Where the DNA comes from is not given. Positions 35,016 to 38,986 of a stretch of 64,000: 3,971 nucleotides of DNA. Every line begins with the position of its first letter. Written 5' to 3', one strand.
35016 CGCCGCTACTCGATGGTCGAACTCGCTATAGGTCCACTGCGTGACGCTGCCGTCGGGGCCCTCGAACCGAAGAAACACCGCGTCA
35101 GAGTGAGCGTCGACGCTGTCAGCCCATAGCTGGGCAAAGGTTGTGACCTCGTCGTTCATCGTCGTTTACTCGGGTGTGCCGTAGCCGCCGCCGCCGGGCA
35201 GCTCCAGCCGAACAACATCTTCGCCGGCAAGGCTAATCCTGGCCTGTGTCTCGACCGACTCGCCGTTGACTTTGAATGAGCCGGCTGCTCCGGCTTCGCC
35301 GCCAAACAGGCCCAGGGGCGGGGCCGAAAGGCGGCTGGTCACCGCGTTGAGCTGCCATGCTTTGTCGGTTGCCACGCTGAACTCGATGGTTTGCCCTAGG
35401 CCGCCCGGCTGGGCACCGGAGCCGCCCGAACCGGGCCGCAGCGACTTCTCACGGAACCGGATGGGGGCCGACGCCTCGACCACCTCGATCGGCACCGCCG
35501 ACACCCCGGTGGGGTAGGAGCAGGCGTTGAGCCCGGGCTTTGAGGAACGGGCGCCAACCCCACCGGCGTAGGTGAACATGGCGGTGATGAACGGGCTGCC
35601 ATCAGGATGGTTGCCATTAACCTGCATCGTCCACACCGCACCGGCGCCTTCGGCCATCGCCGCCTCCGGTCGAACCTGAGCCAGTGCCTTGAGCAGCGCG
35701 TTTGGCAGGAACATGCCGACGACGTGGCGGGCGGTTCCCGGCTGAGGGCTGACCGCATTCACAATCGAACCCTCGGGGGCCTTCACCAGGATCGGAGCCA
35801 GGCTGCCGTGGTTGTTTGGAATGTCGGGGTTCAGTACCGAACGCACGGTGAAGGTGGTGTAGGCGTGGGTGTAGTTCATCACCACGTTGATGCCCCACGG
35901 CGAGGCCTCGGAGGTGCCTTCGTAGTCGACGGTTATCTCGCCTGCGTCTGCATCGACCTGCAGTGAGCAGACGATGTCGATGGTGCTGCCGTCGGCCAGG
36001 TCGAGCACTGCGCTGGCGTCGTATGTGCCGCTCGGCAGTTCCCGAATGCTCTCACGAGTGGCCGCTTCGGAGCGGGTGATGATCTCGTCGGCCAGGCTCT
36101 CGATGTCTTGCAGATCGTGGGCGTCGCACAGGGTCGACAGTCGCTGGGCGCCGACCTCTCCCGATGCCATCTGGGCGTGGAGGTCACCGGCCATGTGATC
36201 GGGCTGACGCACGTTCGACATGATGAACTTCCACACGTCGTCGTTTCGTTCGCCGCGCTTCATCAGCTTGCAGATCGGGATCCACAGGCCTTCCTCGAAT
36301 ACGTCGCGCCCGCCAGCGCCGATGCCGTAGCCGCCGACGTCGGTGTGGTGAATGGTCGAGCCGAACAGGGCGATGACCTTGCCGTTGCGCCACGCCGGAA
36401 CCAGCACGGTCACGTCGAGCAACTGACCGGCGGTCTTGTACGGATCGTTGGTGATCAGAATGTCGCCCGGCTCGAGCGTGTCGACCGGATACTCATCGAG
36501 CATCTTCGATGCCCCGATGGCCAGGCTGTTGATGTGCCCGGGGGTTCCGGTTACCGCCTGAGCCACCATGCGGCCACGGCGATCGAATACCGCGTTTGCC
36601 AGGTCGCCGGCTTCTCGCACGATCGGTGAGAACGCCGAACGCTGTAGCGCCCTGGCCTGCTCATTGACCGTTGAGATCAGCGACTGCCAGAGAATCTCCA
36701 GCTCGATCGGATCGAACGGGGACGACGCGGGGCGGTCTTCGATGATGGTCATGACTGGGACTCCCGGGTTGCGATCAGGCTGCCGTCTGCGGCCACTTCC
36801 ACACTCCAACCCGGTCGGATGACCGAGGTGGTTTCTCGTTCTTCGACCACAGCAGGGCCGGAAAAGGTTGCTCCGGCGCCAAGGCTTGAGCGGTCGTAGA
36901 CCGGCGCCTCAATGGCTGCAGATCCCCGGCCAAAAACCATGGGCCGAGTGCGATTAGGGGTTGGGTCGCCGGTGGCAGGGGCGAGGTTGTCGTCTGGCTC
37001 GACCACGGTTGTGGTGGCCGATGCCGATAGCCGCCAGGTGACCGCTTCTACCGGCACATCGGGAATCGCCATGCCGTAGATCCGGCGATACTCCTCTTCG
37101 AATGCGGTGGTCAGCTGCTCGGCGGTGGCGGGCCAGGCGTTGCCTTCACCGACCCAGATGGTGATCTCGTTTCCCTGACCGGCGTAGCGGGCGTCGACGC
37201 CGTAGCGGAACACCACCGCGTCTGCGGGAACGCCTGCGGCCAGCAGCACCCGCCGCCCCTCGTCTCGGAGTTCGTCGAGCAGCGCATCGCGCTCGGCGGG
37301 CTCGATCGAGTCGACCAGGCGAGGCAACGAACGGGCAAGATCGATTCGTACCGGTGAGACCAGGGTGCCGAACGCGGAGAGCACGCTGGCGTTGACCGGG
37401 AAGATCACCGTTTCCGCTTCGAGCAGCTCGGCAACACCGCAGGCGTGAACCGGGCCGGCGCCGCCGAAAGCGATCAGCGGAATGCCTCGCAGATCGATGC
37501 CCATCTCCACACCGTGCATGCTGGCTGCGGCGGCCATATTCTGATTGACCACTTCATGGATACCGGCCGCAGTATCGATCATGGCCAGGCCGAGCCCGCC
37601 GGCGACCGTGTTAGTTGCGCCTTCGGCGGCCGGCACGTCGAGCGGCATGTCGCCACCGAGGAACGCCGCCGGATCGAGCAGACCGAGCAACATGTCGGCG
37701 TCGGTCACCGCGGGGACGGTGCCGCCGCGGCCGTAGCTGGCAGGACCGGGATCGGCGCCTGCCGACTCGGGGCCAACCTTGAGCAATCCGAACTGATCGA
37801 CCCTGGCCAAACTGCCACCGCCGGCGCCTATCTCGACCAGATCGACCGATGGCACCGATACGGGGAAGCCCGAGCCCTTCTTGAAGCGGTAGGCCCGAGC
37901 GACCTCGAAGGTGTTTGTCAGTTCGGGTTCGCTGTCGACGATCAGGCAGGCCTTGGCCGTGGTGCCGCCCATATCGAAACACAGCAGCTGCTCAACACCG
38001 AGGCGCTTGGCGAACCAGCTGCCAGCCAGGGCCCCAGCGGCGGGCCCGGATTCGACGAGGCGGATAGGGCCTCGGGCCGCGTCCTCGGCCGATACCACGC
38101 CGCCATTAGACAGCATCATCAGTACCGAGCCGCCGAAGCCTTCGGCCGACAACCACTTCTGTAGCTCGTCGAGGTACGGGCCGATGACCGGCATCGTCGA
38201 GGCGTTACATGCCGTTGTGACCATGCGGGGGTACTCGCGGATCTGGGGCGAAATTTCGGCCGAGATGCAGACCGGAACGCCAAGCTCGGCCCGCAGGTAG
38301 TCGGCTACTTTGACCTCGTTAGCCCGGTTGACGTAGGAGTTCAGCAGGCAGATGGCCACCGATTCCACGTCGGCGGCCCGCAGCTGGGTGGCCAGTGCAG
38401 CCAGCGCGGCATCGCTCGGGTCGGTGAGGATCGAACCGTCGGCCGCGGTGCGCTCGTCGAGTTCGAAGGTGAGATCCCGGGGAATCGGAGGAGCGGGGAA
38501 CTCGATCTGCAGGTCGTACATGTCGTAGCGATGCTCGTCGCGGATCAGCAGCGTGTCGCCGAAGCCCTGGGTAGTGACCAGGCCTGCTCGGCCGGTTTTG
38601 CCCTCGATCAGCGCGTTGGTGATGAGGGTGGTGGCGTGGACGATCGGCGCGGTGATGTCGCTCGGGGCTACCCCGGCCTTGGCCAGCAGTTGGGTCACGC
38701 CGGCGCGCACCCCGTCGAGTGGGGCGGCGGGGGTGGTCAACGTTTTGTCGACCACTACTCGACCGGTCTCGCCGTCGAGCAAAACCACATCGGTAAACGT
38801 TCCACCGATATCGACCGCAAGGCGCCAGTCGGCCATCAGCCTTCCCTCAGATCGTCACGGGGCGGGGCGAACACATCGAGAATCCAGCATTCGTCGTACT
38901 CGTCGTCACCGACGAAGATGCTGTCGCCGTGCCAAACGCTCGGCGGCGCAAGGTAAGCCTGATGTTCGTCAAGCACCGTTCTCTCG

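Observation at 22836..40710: About 18 kb, 15-gene single-strand operon mixing aromatic-oxygenase, ATP-dependent hydantoinase-type, CoA-ligase, deaminase, methyltransferase and BMP-importer functions, matching no pathway I recognise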

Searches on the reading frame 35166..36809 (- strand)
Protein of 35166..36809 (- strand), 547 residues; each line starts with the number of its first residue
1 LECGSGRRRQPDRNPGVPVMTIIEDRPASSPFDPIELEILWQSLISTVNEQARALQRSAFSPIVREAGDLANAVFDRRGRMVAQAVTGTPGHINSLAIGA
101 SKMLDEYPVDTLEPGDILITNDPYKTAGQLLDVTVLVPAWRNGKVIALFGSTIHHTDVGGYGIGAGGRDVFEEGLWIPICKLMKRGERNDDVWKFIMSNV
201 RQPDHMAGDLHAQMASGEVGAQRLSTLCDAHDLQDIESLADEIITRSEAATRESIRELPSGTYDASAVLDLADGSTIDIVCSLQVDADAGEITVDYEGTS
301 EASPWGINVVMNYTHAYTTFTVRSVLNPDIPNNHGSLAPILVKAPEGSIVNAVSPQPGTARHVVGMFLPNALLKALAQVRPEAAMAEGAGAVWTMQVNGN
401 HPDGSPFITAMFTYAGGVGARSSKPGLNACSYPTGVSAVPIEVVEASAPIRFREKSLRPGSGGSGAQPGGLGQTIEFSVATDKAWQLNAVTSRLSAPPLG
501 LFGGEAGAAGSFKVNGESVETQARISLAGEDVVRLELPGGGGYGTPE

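Call 3: search_protein_families(library=pfam, proteins=[window:35166-36809:-])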
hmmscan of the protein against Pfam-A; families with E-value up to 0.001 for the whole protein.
window:35166-36809:- (547 aa): 1 family
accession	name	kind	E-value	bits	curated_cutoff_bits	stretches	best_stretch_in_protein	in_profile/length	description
PF02538.19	Hydantoinase_B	-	5.6e-143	477.6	26.8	1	33-546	1-519/519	Hydantoinase B/oxoprolinase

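Call 5: search_protein_families(library=ncbifam, proteins=[window:35166-36809:-], max_evalue=0.01)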
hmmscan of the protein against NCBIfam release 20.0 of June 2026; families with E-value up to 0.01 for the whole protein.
window:35166-36809:- (547 aa): 2 families
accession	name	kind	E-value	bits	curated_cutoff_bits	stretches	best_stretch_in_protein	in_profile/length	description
NF050157.1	CapLactmsBetCapB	equivalog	3.3e-51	174.2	1000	1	33-546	2-529/577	caprolactamase subunit beta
NF042976.1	AcphenoCarb_ApcD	equivalog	4.2e-20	71.6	1500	1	28-508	25-519/685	acetophenone carboxylase subunit delta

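Call 29: search_dna_similar(query=window:35166-36809:-, collection=plasmids, mode=protein, max_rows=25)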
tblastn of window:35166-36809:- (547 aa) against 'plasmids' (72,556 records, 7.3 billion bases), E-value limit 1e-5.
Records with a match: 934; places in all: 1301; records where one place covers at least 80% of the query: 416.
Best place of each record, by identity: 60-80% 2; <60% 932.
By first word of the organism name: Agrobacterium 173; Rhizobium 161; Sinorhizobium 117; Pseudosulfitobacter 49; Paracoccus 30; Rhodococcus 21; Sulfitobacter 20; Ensifer 15; Paraburkholderia 14; Shinella 13; and 105 more.
By predicted mobility (MOB-suite, as given by PLSDB): non-mobilizable 535; conjugative 280; mobilizable 119.
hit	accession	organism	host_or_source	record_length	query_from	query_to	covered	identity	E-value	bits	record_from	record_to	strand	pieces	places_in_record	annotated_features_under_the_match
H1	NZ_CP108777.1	Embleya sp. NBC_00896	-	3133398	32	546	94%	74.6%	0e+0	734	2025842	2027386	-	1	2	none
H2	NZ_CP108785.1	Embleya sp. NBC_00888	-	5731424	32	537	93%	74.1%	0e+0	718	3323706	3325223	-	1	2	none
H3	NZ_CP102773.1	Bosea sp. NBC_00550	-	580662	28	546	95%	58.0%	3e-171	544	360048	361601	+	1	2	hydantoinase B/oxoprolinase family protein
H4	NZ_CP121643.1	Rhizobium sp. CC1099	Onobrychis viciifolia,cell culture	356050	7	546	99%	46.0%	3e-132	432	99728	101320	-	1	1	hydantoinase B/oxoprolinase family protein | hydantoinase/oxoprolinase family protein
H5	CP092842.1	Bradyrhizobium sp. 62B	Arachis hypogaea L.,cell ...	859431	32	544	94%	46.7%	7e-131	428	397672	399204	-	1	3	hydantoinase B/oxoprolinase family protein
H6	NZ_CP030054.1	Bradyrhizobium guangzhouense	Arachis hypogaea,Microbe,nodule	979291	28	544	95%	46.1%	1e-130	427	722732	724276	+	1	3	hydantoinase B/oxoprolinase family protein | hydantoinase/oxoprolinase family protein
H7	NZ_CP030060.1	Bradyrhizobium sp. CCBAU 53351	Arachis hypogaea,Microbe,nodule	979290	28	544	95%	46.1%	1e-130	427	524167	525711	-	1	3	hydantoinase B/oxoprolinase family protein | hydantoinase/oxoprolinase family protein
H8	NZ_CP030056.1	Bradyrhizobium sp. CCBAU 53340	Arachis hypogaea,Microbe,nodule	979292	28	544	95%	46.1%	1e-130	427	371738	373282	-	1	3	hydantoinase B/oxoprolinase family protein | hydantoinase/oxoprolinase family protein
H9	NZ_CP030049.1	Bradyrhizobium sp. CCBAU 53338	Arachis hypogaea,Microbe,nodule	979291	28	544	95%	46.1%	1e-130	427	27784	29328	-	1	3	hydantoinase B/oxoprolinase family protein | hydantoinase/oxoprolinase family protein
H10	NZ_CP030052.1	Bradyrhizobium guangdongense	peanut,cell culture,roots of peanut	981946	28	544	95%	46.1%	1e-130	427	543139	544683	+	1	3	hydantoinase B/oxoprolinase family protein | hydantoinase/oxoprolinase family protein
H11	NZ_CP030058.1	Bradyrhizobium guangdongense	Arachis hypogaea,Microbe,nodule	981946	28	544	95%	46.1%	1e-130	427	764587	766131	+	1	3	hydantoinase B/oxoprolinase family protein | hydantoinase/oxoprolinase family protein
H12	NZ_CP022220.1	Bradyrhizobium guangxiense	peanut,cell culture,roots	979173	28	544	95%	45.9%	5e-130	426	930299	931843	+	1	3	hydantoinase B/oxoprolinase family protein | hydantoinase/oxoprolinase family protein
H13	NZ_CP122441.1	Mesorhizobium sp. WSM4875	Cicer arietinum kabuli,cell culture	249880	11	547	98%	42.5%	8e-107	358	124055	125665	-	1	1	hydantoinase B/oxoprolinase family protein | hydantoinase/oxoprolinase family protein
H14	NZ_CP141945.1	Novosphingobium sp. RL4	Rheum palmatum L.,Single ...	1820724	28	546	95%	43.8%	5e-119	394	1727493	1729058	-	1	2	none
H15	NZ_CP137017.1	Sinorhizobium fredii GR64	Phaseolus vulgaris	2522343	14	544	97%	42.5%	4e-106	356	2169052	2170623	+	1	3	record has no annotation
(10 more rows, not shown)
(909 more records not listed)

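Call 31: get_annotated_region(hit=H1, flank=14000)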
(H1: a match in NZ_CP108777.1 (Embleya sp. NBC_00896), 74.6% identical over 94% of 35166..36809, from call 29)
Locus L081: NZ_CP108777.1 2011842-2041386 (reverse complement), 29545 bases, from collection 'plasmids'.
description: Embleya sp. NBC_00896 plasmid unnamed1, complete sequence
organism: Embleya sp. NBC_00896 (NCBI taxid 2975961)
taxonomy: Bacteria; Actinomycetota; Actinomycetes; Kitasatosporales; Streptomycetaceae; Embleya; Embleya sp. NBC 00896
host: -; source: -; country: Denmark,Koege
typing (MOB-suite, as given by PLSDB): non-mobilizable
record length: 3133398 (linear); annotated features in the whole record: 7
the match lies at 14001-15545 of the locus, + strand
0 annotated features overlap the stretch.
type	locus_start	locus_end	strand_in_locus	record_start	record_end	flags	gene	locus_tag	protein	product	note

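Call 32: get_annotated_region(hit=H3, flank=14000)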
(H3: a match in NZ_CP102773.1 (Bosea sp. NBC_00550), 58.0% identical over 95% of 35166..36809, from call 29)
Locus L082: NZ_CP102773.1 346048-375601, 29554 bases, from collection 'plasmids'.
description: Bosea sp. NBC_00550 plasmid pNBC550, complete sequence
organism: Bosea sp. NBC_00550 (NCBI taxid 2969621)
taxonomy: Bacteria; Pseudomonadota; Alphaproteobacteria; Hyphomicrobiales; Boseaceae; Bosea; Bosea sp. NBC 00550
host: -; source: -; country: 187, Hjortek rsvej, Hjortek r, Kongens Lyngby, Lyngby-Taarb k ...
typing (MOB-suite, as given by PLSDB): non-mobilizable
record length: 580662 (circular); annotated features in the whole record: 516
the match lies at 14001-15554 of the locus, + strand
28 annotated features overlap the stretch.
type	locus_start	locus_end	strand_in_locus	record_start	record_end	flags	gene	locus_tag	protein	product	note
CDS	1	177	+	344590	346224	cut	-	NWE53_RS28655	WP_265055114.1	ABC transporter substrate-binding protein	-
CDS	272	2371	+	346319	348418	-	-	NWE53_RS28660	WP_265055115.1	acetate--CoA ligase family protein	-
CDS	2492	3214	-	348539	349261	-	-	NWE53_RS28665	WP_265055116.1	TetR/AcrR family transcriptional regulator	GO:0006355 - regulation of DNA-templated transcription [Evidence IEA]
CDS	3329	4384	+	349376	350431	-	-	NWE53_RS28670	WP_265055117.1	ABC transporter ATP-binding protein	-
CDS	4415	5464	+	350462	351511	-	-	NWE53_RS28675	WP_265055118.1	ABC transporter substrate-binding protein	-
CDS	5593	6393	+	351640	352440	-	-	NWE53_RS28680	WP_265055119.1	ABC transporter permease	GO:0055085 - transmembrane transport [Evidence IEA]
CDS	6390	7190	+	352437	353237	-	-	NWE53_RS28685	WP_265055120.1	ABC transporter permease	GO:0055085 - transmembrane transport [Evidence IEA]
CDS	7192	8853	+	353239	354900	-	-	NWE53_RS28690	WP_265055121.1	AMP-binding protein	-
CDS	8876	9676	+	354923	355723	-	-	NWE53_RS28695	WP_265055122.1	enoyl-CoA hydratase/isomerase family protein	-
CDS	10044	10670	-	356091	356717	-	-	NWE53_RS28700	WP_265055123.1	tyrosine-type recombinase/integrase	GO:0015074 - DNA integration [Evidence IEA]; GO:0006310 - DNA recombination [Evidence IEA]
CDS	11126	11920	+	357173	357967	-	-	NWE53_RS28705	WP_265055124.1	IclR family transcriptional regulator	GO:0006355 - regulation of DNA-templated transcription [Evidence IEA]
CDS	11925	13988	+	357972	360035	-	-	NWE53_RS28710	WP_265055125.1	hydantoinase/oxoprolinase family protein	-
CDS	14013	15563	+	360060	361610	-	-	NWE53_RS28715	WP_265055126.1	hydantoinase B/oxoprolinase family protein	-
CDS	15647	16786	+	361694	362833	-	-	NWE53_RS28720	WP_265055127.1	ABC transporter substrate-binding protein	-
CDS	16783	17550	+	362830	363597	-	-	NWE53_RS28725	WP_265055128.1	ABC transporter ATP-binding protein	-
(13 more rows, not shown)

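Call 36: search_protein_families(library=pfam, proteins=[L081:903-2141:+, L081:1973-3202:+, L081:3267-4016:+, L081:4200-5588:+, L081:5234-6616:+, L081:6825-7568:+, L081:7565-8362:+, L081:8533-10407:+, L081:10400-11464:+, L081:11439-11825:+], max_evalue=0.0001)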
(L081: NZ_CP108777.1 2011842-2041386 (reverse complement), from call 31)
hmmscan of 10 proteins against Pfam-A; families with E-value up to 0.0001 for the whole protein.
L081:903-2141:+ (412 aa): 0 families

L081:1973-3202:+ (409 aa): 1 family
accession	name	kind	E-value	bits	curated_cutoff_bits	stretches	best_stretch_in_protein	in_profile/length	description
PF02782.22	FGGY_C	-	2.7e-27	96.3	27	1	195-338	42-196/198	FGGY family of carbohydrate kinases, C-terminal domain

L081:3267-4016:+ (249 aa): 2 families
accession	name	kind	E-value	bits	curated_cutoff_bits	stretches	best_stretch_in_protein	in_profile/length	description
PF22677.2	Ble-like_N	-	3.4e-07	30.3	24.5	1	125-154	1-30/41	Bleomycin resistance protein-like N-terminal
PF18029.7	Glyoxalase_6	-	6.1e-07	30.5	23.6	1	127-243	2-102/106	Glyoxalase-like domain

L081:4200-5588:+ (462 aa): 0 families

L081:5234-6616:+ (460 aa): 2 families
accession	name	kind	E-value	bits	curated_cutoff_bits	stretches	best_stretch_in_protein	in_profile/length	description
PF00848.25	Ring_hydroxyl_A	-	5.3e-19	69.4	24.9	1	268-444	11-204/208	Ring hydroxylating alpha subunit (catalytic domain)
PF00355.32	Rieske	-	8.6e-15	54.9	20.3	1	125-210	1-83/88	Rieske [2Fe-2S] domain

L081:6825-7568:+ (247 aa): 4 families
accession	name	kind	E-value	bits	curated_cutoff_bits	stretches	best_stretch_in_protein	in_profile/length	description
PF12680.13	SnoaL_2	-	3.1e-23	82.8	27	1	118-224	2-101/102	SnoaL-like domain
PF07366.18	SnoaL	-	8.2e-21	74.6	28.4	1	116-237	3-125/126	SnoaL-like polyketide cyclase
PF14534.12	DUF4440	-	4.3e-07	30.8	25.2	1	114-202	2-90/107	Domain of unknown function (DUF4440)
PF13474.12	SnoaL_3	-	2.7e-05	25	22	1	114-214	2-103/121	SnoaL-like domain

L081:7565-8362:+ (265 aa): 1 family
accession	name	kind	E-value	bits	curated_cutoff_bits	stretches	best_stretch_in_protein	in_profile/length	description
PF01791.15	DeoC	-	6.9e-29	101.5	23.8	1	49-243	25-227/229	DeoC/LacD family aldolase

L081:8533-10407:+ (624 aa): 2 families
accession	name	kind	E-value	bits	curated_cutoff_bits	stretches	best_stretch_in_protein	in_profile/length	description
PF01855.24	POR_N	-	8.8e-53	179.8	27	1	261-481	9-221/231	Pyruvate flavodoxin/ferredoxin oxidoreductase, thiamine diP-bdg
PF01558.24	POR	-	6.8e-22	78.9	27.4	1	22-211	2-171/173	Pyruvate ferredoxin/flavodoxin oxidoreductase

L081:10400-11464:+ (354 aa): 1 family
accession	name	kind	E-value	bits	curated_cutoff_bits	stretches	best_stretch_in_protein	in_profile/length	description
PF02775.26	TPP_enzyme_C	-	5.1e-31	108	21.9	1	60-207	2-151/151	Thiamine pyrophosphate enzyme, C-terminal TPP binding domain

L081:11439-11825:+ (128 aa): 0 families

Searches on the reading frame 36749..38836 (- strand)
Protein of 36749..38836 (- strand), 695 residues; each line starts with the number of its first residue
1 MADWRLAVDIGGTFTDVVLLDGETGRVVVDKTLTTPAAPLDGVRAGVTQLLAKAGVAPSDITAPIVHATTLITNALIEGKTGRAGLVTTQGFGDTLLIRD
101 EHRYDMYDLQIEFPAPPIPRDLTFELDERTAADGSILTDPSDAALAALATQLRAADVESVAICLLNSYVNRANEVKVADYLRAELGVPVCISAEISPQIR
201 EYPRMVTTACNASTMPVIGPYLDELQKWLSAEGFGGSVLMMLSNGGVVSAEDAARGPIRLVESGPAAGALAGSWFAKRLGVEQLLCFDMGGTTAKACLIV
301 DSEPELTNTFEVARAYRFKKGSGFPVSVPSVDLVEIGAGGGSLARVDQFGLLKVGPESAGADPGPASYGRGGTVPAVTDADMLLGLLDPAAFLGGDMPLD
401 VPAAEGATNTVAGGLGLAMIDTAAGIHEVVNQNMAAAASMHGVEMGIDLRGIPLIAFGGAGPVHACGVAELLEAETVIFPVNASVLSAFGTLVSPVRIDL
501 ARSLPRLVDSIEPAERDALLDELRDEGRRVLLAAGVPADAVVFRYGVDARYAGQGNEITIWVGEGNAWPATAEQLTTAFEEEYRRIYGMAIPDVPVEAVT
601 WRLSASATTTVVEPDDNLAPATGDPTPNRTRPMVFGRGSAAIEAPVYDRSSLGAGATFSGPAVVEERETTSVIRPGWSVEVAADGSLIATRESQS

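Call 3: search_protein_families(library=pfam, proteins=[window:36749-38836:-])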
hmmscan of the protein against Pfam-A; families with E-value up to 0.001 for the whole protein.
window:36749-38836:- (695 aa): 3 families
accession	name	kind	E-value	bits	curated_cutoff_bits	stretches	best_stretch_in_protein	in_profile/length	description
PF01968.24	Hydantoinase_A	-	4.6e-78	262.8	22.9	1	204-498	1-289/291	Hydantoinase/oxoprolinase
PF05378.19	Hydant_A_N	-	2.3e-46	158.1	25.2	1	5-184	1-175/176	Hydantoinase/oxoprolinase N-terminal region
PF19278.4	Hydant_A_C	-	4.2e-12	46.3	21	1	520-680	18-181/193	Hydantoinase/oxoprolinase C-terminal domain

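Call 5: search_protein_families(library=ncbifam, proteins=[window:36749-38836:-], max_evalue=0.01)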
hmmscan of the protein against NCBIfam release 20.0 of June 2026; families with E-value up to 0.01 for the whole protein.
window:36749-38836:- (695 aa): 3 families
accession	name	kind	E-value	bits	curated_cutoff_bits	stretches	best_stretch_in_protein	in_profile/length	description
NF050156.1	CapLactmsAlpCapA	equivalog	8.2e-143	477.2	1000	1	4-690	1-686/689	caprolactamase subunit alpha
NF042975.2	AcphenoCarb_ApcC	equivalog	1.1e-69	235.4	1500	1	7-681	12-701/733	acetophenone carboxylase subunit gamma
NF042960.1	AcphenoCarb_ApcA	equivalog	7.1e-48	163.3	1250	1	7-686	5-652/658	acetophenone carboxylase subunit alpha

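Call 21: search_solved_structures(query=window:36749-38836:-, max_evalue=0.00001)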
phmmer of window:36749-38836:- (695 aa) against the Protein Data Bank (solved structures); distinct sequences matched with E-value up to 0.00001: 6.
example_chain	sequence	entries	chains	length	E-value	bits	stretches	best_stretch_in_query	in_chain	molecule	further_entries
7hk5_A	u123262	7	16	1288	5e-111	375.8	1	5-688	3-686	N-methylhydantoinase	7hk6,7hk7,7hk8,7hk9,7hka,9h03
6yra_A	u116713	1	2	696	1.2e-98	335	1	3-681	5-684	5-oxoprolinase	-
5l9w_B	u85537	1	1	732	1.3e-67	232.3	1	6-685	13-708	Acetophenone carboxylase gamma subunit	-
5m45_B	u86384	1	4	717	2.8e-59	204.8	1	6-678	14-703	Acetone carboxylase beta subunit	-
5svb_B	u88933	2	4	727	4e-59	204.3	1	6-678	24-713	Acetone carboxylase beta subunit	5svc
5l9w_b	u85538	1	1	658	1.7e-42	149.4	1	6-685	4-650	Acetophenone carboxylase alpha subunit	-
